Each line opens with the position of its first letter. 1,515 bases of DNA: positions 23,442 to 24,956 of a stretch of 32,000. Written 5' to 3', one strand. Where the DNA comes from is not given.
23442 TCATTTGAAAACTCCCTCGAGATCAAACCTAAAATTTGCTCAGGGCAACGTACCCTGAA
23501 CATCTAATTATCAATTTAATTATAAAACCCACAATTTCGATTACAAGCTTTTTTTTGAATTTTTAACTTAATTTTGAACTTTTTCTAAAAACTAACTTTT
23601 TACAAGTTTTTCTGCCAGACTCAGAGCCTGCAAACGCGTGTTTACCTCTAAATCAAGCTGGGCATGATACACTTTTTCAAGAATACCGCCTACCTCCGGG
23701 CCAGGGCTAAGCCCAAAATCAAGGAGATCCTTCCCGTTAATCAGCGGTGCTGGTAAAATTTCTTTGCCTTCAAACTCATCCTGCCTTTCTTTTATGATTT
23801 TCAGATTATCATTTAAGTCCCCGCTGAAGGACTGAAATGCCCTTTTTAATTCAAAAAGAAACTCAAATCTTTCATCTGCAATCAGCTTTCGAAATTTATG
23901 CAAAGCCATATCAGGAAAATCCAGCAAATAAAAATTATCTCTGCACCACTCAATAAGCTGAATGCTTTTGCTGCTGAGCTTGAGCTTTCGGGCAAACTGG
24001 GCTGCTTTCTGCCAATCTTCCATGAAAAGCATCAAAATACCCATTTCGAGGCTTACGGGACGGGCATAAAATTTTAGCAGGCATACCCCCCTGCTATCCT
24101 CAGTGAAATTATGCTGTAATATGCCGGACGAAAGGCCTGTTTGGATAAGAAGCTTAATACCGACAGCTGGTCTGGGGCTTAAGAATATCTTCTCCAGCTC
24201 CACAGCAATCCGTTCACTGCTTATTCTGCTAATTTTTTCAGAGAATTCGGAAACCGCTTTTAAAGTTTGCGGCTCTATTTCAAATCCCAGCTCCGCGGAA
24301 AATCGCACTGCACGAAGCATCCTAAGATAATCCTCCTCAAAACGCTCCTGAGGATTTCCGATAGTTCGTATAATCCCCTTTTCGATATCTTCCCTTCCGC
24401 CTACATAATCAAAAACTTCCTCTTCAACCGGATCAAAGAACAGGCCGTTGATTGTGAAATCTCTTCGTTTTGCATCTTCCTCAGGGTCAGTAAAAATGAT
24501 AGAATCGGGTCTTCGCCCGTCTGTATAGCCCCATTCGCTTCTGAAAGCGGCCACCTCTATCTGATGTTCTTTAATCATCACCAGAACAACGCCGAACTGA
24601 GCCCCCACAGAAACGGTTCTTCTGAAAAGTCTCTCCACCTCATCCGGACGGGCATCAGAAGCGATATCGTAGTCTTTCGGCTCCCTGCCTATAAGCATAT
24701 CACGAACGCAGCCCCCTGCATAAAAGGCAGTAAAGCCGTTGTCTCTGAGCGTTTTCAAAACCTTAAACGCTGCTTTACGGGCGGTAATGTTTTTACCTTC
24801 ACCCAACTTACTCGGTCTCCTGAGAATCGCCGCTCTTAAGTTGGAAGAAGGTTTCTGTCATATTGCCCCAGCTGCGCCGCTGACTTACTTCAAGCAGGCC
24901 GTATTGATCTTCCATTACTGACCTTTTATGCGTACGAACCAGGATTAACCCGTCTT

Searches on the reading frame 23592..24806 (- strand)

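Call 44: search_protein_families(library=pfam, proteins=[window:23592-24806:-], max_evalue=0.00001)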
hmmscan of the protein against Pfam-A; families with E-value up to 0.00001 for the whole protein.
window:23592-24806:- (404 aa): 2 families
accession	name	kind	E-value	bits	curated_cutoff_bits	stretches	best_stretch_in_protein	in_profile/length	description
PF01743.26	PolyA_pol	-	7.7e-37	126.9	23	1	28-147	2-126/126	Poly A polymerase head domain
PF12627.12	PolyA_pol_RNAbd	-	4.6e-17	62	22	1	174-230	1-57/64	Probable RNA and SrmB- binding site of polymerase A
